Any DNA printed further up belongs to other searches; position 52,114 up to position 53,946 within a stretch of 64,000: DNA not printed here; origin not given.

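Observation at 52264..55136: HAO-family octaheme cytochrome paired with a novel 3-TM hexaheme membrane cytochrome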

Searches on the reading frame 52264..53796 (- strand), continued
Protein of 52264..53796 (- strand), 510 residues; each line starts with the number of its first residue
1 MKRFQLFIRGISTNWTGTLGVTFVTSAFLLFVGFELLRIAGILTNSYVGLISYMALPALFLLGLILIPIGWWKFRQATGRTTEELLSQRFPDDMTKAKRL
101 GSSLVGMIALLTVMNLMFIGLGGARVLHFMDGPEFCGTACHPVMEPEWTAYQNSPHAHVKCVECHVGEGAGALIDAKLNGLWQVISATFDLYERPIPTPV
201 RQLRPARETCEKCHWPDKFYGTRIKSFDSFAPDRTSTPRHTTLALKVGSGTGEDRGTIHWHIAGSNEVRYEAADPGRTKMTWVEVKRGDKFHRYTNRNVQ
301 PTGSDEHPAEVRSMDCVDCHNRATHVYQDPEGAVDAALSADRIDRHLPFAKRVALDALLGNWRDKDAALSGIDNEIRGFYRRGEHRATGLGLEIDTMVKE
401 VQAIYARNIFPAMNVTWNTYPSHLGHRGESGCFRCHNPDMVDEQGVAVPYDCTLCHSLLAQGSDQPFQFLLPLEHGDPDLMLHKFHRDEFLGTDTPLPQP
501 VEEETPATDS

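Call 20: list_cluster_members(proteins=[P0261, P0264, P0277, P0284, P0290, P0245, P0246, P0251, P0258, P0241])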
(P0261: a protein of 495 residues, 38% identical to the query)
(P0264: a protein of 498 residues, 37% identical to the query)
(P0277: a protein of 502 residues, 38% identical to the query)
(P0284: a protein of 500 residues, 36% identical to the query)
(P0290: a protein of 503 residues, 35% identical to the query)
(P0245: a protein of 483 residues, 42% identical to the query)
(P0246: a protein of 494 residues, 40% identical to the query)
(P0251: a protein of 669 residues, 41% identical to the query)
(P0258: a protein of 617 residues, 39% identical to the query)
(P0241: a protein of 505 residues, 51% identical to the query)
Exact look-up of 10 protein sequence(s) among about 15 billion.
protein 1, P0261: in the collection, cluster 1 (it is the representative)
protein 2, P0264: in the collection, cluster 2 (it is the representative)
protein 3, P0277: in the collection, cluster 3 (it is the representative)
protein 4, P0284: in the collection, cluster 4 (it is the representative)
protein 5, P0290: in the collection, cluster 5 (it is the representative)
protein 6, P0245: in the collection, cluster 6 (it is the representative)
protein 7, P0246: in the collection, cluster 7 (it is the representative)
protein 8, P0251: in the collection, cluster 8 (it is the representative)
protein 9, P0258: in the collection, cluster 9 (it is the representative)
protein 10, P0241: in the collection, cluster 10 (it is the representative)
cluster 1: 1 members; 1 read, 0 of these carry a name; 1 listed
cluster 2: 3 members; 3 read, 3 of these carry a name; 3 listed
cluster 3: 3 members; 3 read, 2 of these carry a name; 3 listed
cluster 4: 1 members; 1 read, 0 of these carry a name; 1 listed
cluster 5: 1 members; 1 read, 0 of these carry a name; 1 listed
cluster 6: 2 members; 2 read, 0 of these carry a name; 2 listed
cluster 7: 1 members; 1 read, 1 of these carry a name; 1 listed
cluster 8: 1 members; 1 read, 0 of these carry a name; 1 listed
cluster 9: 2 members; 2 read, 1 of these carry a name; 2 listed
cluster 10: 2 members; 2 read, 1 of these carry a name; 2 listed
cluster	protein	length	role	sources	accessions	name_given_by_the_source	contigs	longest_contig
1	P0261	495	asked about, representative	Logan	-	-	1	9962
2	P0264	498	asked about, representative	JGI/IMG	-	nitrate/TMAO reductase-like tetraheme cytochrome c subunit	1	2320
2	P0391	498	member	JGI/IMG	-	nitrate/TMAO reductase-like tetraheme cytochrome c subunit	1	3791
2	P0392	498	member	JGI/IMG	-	hypothetical protein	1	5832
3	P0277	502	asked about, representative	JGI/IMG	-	nitrate/TMAO reductase-like tetraheme cytochrome c subunit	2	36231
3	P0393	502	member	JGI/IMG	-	nitrate/TMAO reductase-like tetraheme cytochrome c subunit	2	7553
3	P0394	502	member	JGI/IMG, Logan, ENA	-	-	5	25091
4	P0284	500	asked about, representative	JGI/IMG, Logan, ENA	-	-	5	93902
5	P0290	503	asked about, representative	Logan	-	-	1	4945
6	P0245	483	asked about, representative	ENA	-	-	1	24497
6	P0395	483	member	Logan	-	-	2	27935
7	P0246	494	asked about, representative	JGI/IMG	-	mRNA-degrading endonuclease HigB of HigAB toxin-antitoxin module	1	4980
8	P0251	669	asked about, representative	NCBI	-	-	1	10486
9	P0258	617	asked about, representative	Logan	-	-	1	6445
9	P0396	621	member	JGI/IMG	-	hypothetical protein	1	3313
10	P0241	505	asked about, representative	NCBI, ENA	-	-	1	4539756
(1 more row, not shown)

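Call 30: find_related_loci(query=A1, collection=genome_contigs, flank=6000)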
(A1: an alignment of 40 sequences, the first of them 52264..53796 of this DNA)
Query A1 (510 aa) in genome_contigs; peptide patterns used: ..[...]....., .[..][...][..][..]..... (x = any residue, [..] = any of these).
600 stretches matched a pattern (row limit reached: there are more); 598 encode a relative of the query (tblastn E <= 1e-3); the best 80 are kept; 80 distinct loci.
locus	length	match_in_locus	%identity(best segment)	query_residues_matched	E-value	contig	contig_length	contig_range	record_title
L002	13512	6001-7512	72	1-505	0e+0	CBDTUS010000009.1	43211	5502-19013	MAG TPA_asm: uncultured bacterium isolate SRR7614711_binner13_Refined_44 genome assembly, contig: ERZ23877654.71, whole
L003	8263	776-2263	71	1-494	0e+0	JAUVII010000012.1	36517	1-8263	MAG: Candidatus Krumholzibacteriia bacterium isolate CSMAG_424 CSMAG_424_k127_1652886_length_36517_cov_51.6609, whole ge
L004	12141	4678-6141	52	3-491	0e+0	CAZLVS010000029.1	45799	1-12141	MAG TPA_asm: uncultured Ignavibacteria bacterium isolate binchicken_co17_427 genome assembly, contig: NODE_2403_length_4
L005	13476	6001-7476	51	7-497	2e-174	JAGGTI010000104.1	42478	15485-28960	MAG: Candidatus Zixiibacteriota bacterium isolate AUK044 PB_MANV_044_c_000000000023, whole genome shotgun sequence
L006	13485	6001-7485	50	1-496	2e-171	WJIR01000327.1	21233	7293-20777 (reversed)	MAG: Candidatus Zixiibacteriota bacterium isolate Bin_336 k141_4876268, whole genome shotgun sequence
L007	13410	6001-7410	53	2-470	3e-171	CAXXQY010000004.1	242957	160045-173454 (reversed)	MAG: bacterium isolate 57a1b92f-bc4a-4fd6-9813-ca89f61bdd80 genome assembly, contig: contig_4, whole genome shotgun sequ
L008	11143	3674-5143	49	2-491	9e-170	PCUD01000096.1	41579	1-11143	MAG: Ignavibacteriales bacterium CG18_big_fil_WC_8_21_14_2_50_31_20 CG18_scaffold_303_c, whole genome shotgun sequence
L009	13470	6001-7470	49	1-492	2e-169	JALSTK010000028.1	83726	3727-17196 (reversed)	MAG: Calditrichia bacterium isolate 356-308_metabat2_scaf2bin.103 356-308_scaffold_140_c1, whole genome shotgun sequence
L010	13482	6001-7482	50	1-491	4e-168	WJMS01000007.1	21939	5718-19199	MAG: candidate division GN15 bacterium isolate Bin_052 k141_49952, whole genome shotgun sequence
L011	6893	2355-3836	50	1-498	3e-167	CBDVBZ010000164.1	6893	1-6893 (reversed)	MAG TPA_asm: uncultured bacterium isolate SRR22302364_binner13_Refined_9 genome assembly, contig: ERZ25073603.7367, whol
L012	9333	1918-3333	53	1-470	2e-162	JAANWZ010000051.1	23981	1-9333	MAG: Calditrichaeota bacterium isolate SuakinDeep_MAG45_3 MAG453_51, whole genome shotgun sequence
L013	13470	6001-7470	48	1-491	2e-162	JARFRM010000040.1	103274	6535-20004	MAG: Thermoanaerobaculales bacterium isolate MAG_Ve_Sed_50 k141_4452722, whole genome shotgun sequence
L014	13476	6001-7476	50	1-493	4e-162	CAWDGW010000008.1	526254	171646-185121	MAG: uncultured Holophagae bacterium isolate MFD03804.bin.1.132 genome assembly, contig: contig_46243, whole genome shot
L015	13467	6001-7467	50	3-491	8e-162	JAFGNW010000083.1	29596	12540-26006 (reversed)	MAG: Candidatus Zixiibacteriota bacterium isolate Zod_Metabat.57 k87_2149115, whole genome shotgun sequence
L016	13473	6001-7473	50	1-491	3e-161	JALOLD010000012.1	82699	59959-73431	MAG: Thermoanaerobaculales bacterium isolate Prado016 scaffold_57, whole genome shotgun sequence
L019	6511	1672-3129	47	2-488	8e-155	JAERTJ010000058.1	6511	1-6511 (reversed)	MAG: Candidatus Neomarinimicrobiota bacterium isolate BH29 c_000000002310, whole genome shotgun sequence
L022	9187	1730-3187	47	2-488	8e-140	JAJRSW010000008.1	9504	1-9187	MAG: Candidatus Neomarinimicrobiota bacterium isolate Dive96_bin1.149 k141_460801, whole genome shotgun sequence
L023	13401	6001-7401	49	1-470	3e-139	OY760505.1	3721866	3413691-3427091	MAG: Candidatus Delongbacteria bacterium isolate e048cef4-8537-4b4e-84e6-a717ce783c17 genome assembly, chromosome: 1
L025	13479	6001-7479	49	1-492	2e-166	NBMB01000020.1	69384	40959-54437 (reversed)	MAG: Candidatus Cloacimonetes bacterium 4572_55 ex4572_55_scaffold_143, whole genome shotgun sequence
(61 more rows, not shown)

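Call 49: search_protein_families(library=pfam, proteins=[L007:3585-4283:+, L010:7553-8230:+, L025:2382-3053:+, L019:3151-3495:+, L022:3211-3555:+, L006:1580-1990:+, L005:1435-2580:+, L008:1126-2157:+, L010:9111-10244:+, L015:215-1522:+], max_evalue=0.001)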
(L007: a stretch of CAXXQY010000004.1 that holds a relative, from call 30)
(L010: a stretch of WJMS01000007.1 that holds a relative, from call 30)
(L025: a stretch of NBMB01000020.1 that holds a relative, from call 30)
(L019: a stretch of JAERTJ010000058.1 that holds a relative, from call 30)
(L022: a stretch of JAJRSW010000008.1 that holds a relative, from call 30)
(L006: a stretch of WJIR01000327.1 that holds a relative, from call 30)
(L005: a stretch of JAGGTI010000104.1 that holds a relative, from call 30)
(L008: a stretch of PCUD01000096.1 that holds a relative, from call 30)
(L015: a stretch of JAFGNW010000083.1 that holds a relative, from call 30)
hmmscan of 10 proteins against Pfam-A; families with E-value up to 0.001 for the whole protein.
L007:3585-4283:+ (232 aa): 4 families
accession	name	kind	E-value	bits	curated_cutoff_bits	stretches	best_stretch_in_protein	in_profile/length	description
PF00027.35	cNMP_binding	-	6.3e-21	74.6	27.5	1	35-121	2-89/89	Cyclic nucleotide-binding domain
PF13545.12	HTH_Crp_2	-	7.3e-16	58.3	27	1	153-225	1-69/70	Crp-like helix-turn-helix domain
PF25213.1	HVO_A0261_N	-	0.00015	22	35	1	178-219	24-65/86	HVO_A0261 N-terminal domain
PF01047.28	MarR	-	0.00023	21.4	24.6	1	178-209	17-48/59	MarR family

L010:7553-8230:+ (225 aa): 2 families
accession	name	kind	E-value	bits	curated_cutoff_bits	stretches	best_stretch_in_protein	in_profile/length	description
PF00027.35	cNMP_binding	-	4.6e-22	78.2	27.5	1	31-117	2-88/89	Cyclic nucleotide-binding domain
PF13545.12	HTH_Crp_2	-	7.2e-17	61.6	27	1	150-218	1-69/70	Crp-like helix-turn-helix domain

L025:2382-3053:+ (223 aa): 2 families
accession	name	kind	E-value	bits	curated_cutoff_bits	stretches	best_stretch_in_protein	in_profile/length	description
PF00027.35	cNMP_binding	-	4.1e-21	75.2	27.5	1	31-118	2-88/89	Cyclic nucleotide-binding domain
PF13545.12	HTH_Crp_2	-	9.1e-12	45.2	27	1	152-220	2-69/70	Crp-like helix-turn-helix domain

L019:3151-3495:+ (114 aa): 1 family
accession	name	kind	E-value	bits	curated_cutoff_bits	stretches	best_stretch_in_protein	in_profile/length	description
PF07883.17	Cupin_2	-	1.8e-06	28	27.2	1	53-111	10-68/70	Cupin domain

L022:3211-3555:+ (114 aa): 1 family
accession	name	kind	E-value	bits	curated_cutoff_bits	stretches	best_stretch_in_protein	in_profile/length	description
PF07883.17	Cupin_2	-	4.9e-08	33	27.2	1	46-111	3-68/70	Cupin domain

L006:1580-1990:+ (136 aa): 3 families
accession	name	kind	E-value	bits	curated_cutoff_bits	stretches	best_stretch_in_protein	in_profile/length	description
PF07883.17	Cupin_2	-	1.2e-10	41.4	27.2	1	63-128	2-69/70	Cupin domain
PF02311.25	AraC_binding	-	4.1e-05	23.8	21.1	1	73-121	17-65/135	AraC-like ligand binding domain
PF06249.18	EutQ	-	0.0009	19.5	21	0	75-113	91-129/152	Ethanolamine utilisation protein EutQ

L005:1435-2580:+ (381 aa): 11 families
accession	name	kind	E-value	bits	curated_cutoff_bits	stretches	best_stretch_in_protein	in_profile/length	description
PF12801.12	Fer4_5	-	1.8e-19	69.9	22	2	103-149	1-47/48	4Fe-4S binding domain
PF00037.32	Fer4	-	7.9e-11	41.7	21.1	2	280-298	2-20/24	4Fe-4S binding domain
PF13237.11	Fer4_10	-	2.4e-08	34.2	25.5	1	252-297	2-53/53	4Fe-4S dicluster domain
PF14697.11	Fer4_21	-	6.7e-08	33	35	1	257-303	6-58/59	4Fe-4S dicluster domain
PF12838.12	Fer4_7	-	2.7e-06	28.2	27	1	258-299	1-51/52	4Fe-4S dicluster domain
PF13187.11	Fer4_9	-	5.8e-06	26.7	27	1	259-299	2-50/52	4Fe-4S dicluster domain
PF13746.11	Fer4_18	-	9.4e-06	26.3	27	1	253-297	55-96/114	4Fe-4S dicluster domain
PF12798.12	Fer4_3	-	1.3e-05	26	27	0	259-272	1-14/15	4Fe-4S binding domain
PF13183.11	Fer4_8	-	5.3e-05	24.1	27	0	250-273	45-68/68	4Fe-4S dicluster domain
PF12797.12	Fer4_2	-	0.00021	21.5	24.5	0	252-271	3-22/22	4Fe-4S binding domain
PF13534.11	Fer4_17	-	0.00025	21.9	22.2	0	253-273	40-60/61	4Fe-4S dicluster domain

L008:1126-2157:+ (343 aa): 12 families
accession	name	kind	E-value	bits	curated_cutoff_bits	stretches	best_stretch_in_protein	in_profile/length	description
PF12801.12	Fer4_5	-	1.4e-21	76.6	22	2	77-122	1-46/48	4Fe-4S binding domain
PF13237.11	Fer4_10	-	1.3e-07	31.9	25.5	1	228-274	1-53/53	4Fe-4S dicluster domain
PF00037.32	Fer4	-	2.2e-07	30.9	21.1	0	230-249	2-21/24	4Fe-4S binding domain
PF12838.12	Fer4_7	-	2.7e-07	31.4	27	0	208-250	8-52/52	4Fe-4S dicluster domain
PF14697.11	Fer4_21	-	2.3e-06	28.1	35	1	232-279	4-57/59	4Fe-4S dicluster domain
PF13746.11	Fer4_18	-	1.1e-05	26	27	1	230-274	55-96/114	4Fe-4S dicluster domain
PF25160.1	LdpA_Fe-S-bd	-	7.8e-05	22.8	27.6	0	208-249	9-41/49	LdpA Fe-S cluster-binding domain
PF13187.11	Fer4_9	-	0.00024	21.5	27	0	208-249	8-50/52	4Fe-4S dicluster domain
PF12837.12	Fer4_6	-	0.00029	21.1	25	1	229-249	2-22/24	4Fe-4S binding domain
PF12798.12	Fer4_3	-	0.00036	21.6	27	0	236-250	1-15/15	4Fe-4S binding domain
PF13183.11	Fer4_8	-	0.00039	21.3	27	0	230-250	48-68/68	4Fe-4S dicluster domain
PF12797.12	Fer4_2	-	0.00074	19.8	24.5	1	229-248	3-22/22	4Fe-4S binding domain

L010:9111-10244:+ (377 aa): 10 families
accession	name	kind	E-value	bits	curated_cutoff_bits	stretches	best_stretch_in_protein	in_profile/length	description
PF12801.12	Fer4_5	-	3.6e-24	84.9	22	2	94-139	2-47/48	4Fe-4S binding domain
PF00037.32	Fer4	-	8e-10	38.6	21.1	1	244-261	3-20/24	4Fe-4S binding domain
PF14697.11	Fer4_21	-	9.8e-10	38.9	35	1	248-292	7-57/59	4Fe-4S dicluster domain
PF13237.11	Fer4_10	-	2.1e-09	37.6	25.5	1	241-287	1-53/53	4Fe-4S dicluster domain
PF12838.12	Fer4_7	-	1.2e-07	32.5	27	2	248-289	1-51/52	4Fe-4S dicluster domain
PF13187.11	Fer4_9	-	3.9e-06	27.2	27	1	249-288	2-49/52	4Fe-4S dicluster domain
PF12798.12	Fer4_3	-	2.4e-05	25.3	27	0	249-262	1-14/15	4Fe-4S binding domain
PF12837.12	Fer4_6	-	7.1e-05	23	25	1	242-261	2-21/24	4Fe-4S binding domain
PF13484.11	Fer4_16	-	0.00046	21.3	30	0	249-263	2-16/66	4Fe-4S double cluster binding domain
PF12797.12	Fer4_2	-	0.00067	19.9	24.5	1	242-261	3-22/22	4Fe-4S binding domain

L015:215-1522:+ (435 aa): 12 families
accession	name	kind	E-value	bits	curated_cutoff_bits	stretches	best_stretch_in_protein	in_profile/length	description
PF12801.12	Fer4_5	-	2.6e-22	79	22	2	157-202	2-47/48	4Fe-4S binding domain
PF00037.32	Fer4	-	9.1e-11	41.6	21.1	2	306-323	2-19/24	4Fe-4S binding domain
PF13237.11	Fer4_10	-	6.4e-10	39.2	25.5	1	304-350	1-53/53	4Fe-4S dicluster domain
PF14697.11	Fer4_21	-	2.3e-09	37.6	35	1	310-355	6-57/59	4Fe-4S dicluster domain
PF12838.12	Fer4_7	-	7.8e-07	29.9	27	1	311-352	1-51/52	4Fe-4S dicluster domain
PF12837.12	Fer4_6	-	1e-06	28.8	25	1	305-323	2-20/24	4Fe-4S binding domain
PF13187.11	Fer4_9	-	7e-06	26.4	27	0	284-324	8-49/52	4Fe-4S dicluster domain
PF13484.11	Fer4_16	-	5.5e-05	24.3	30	0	338-364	1-28/66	4Fe-4S double cluster binding domain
PF13746.11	Fer4_18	-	0.00012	22.6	27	1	306-350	55-96/114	4Fe-4S dicluster domain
PF12797.12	Fer4_2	-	0.00027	21.2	24.5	1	306-324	4-22/22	4Fe-4S binding domain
PF25160.1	LdpA_Fe-S-bd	-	0.00027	21.1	27.6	0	284-324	9-40/49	LdpA Fe-S cluster-binding domain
PF12798.12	Fer4_3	-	0.0003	21.9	27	0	312-324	1-13/15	4Fe-4S binding domain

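Call 54: predict_structure(alignment_id=A1)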
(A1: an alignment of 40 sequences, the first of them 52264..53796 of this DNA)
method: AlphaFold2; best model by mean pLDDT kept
length: 510 residues; sequences in the alignment: 40
mean_pLDDT: 82.4   pTM: 0.78
mean pLDDT of the five models: 82.4, 82.1, 82.0, 80.8, 78.6
residues with pLDDT >= 90: 189; 70-90: 235; 50-70: 63; < 50: 23
segments of 3 or more residues with pLDDT < 50: 471-473, 497-507
pLDDT, mean of each block of 10 residues (from residue 1): 88 94 95 93 85 89 95 95 89 69 84 91 84 70 81 82 78 82 84 85 76 76 88 96 82 64 83 86 88 91 62 83 80 96 97 98 95 97 78 98 95 91 65 77 88 80 78 52 55 49 45
secondary structure, 60 per line:
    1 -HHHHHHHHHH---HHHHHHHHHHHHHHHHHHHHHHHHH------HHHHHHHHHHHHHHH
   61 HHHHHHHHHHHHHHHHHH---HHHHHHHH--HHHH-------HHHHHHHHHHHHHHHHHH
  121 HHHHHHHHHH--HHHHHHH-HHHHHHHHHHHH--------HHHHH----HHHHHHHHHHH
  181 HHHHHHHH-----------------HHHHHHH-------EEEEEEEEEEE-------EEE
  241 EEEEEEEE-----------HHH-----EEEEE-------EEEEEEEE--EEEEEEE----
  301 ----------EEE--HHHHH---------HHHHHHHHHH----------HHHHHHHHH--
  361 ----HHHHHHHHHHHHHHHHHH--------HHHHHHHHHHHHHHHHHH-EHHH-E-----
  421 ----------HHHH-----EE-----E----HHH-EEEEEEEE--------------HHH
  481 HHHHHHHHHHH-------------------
elements in order: H2-11 H15-39 H46-78 H82-89 H92-95 H103-130 H133-139 H141-152 H161-165 H170-188 H206-212 E220-230 E238-248 E268-272 E280-287 E290-296 E311-313 H316-320 H330-339 H350-358 H365-382 H391-408 H431-434 E456-463 H478-491

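Call 73: search_protein_families(library=pfam, proteins=[L015:1534-2787:+, L015:2784-3314:+, L015:3348-4604:+, L025:3167-4477:+, L004:666-1970:+, L004:2050-3288:+, L009:2597-4486:+, L007:1085-2650:+, L010:10812-11936:+, L023:2857-4467:-], max_evalue=0.0001)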
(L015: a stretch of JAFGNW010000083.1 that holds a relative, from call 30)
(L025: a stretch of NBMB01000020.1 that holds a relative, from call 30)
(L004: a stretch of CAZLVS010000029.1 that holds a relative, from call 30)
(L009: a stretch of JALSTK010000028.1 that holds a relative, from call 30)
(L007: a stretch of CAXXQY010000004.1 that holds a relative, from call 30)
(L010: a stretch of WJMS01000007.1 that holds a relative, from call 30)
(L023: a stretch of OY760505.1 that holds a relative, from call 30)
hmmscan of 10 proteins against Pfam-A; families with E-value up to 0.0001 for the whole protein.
L015:1534-2787:+ (417 aa): 4 families
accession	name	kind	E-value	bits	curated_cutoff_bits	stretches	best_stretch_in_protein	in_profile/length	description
PF13596.12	PAS_10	-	4.7e-29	101.6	22.1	1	288-393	1-106/106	PAS domain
PF04282.18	DUF438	-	6.4e-23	80.9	25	1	15-80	1-66/67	Family of unknown function (DUF438)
PF01814.28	Hemerythrin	-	5.4e-18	66.1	25.3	1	110-228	13-126/127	Hemerythrin HHE cation binding domain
PF08448.16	PAS_4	-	1.8e-06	28.6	23.1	1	292-396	1-109/110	PAS fold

L015:2784-3314:+ (176 aa): 2 families
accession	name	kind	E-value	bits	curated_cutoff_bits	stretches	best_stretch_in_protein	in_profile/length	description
PF08984.16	DUF1858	-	2.1e-18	66.6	32.2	1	5-65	1-59/59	Domain of unknown function (DUF1858)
PF10006.14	DUF2249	-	3.8e-08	33.5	29.5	1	103-163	1-62/70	Uncharacterized conserved protein (DUF2249)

L015:3348-4604:+ (418 aa): 1 family
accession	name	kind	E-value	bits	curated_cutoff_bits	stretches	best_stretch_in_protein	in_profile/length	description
PF13372.12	Alginate_exp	-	2.8e-25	89.4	25.2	1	29-399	4-382/395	Alginate export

L025:3167-4477:+ (436 aa): 1 family
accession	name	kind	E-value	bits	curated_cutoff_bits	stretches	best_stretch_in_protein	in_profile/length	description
PF13372.12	Alginate_exp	-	3e-36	125.5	25.2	1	48-418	3-383/395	Alginate export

L004:666-1970:+ (434 aa): 2 families
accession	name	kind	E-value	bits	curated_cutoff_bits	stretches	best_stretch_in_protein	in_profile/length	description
PF13187.11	Fer4_9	-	1.3e-05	25.6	27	0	329-371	7-51/52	4Fe-4S dicluster domain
PF12801.12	Fer4_5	-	2.3e-05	24.7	22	1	228-255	5-32/48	4Fe-4S binding domain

L004:2050-3288:+ (412 aa): 1 family
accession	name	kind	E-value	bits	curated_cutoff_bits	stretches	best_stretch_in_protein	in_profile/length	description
PF13372.12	Alginate_exp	-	6.7e-19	68.4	25.2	1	41-394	5-381/395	Alginate export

L009:2597-4486:+ (629 aa): 4 families
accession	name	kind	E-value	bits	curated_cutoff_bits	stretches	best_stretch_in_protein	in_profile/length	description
PF14522.11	Cytochrome_C7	-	3.2e-11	43.3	24.8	1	306-380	5-66/67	Cytochrome c7 and related cytochrome c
PF22113.1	Mtrc-MtrF_II-IV_dom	-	8.3e-08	32.4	30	0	83-263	23-166/176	Outer membrane cytochrome MtrC/MtrF-like, domains II/IV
PF09699.15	Paired_CXXCH_1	-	2.3e-06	27.6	20.6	0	80-97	21-38/41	Doubled CXXCH motif (Paired_CXXCH_1)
PF14537.11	Cytochrom_c3_2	-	6.4e-05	23.8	25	0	308-381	1-65/79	Cytochrome c3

L007:1085-2650:+ (521 aa): 1 family
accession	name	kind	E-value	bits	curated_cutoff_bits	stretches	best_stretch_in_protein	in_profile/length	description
PF19494.5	DUF6029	-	5.3e-25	88.5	27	2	1-176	1-180/538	Family of unknown function (DUF6029)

L010:10812-11936:+ (374 aa): 3 families
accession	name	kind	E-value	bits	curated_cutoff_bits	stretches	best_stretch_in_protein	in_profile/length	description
PF00988.28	CPSase_sm_chain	-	5.5e-48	162.4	27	1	7-141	1-126/126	Carbamoyl-phosphate synthase small chain, CPSase domain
PF00117.34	GATase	-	1.9e-47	161.9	22.8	1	181-369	1-188/190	Glutamine amidotransferase class-I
PF07722.19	Peptidase_C26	-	5.4e-11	43.1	20.5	1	238-353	98-219/219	Peptidase C26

L023:2857-4467:- (536 aa): 1 family
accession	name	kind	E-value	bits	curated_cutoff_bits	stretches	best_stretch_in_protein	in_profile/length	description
PF01578.25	Cytochrom_C_asm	-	2.8e-44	151.7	29.9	1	296-495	1-212/212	Cytochrome C assembly protein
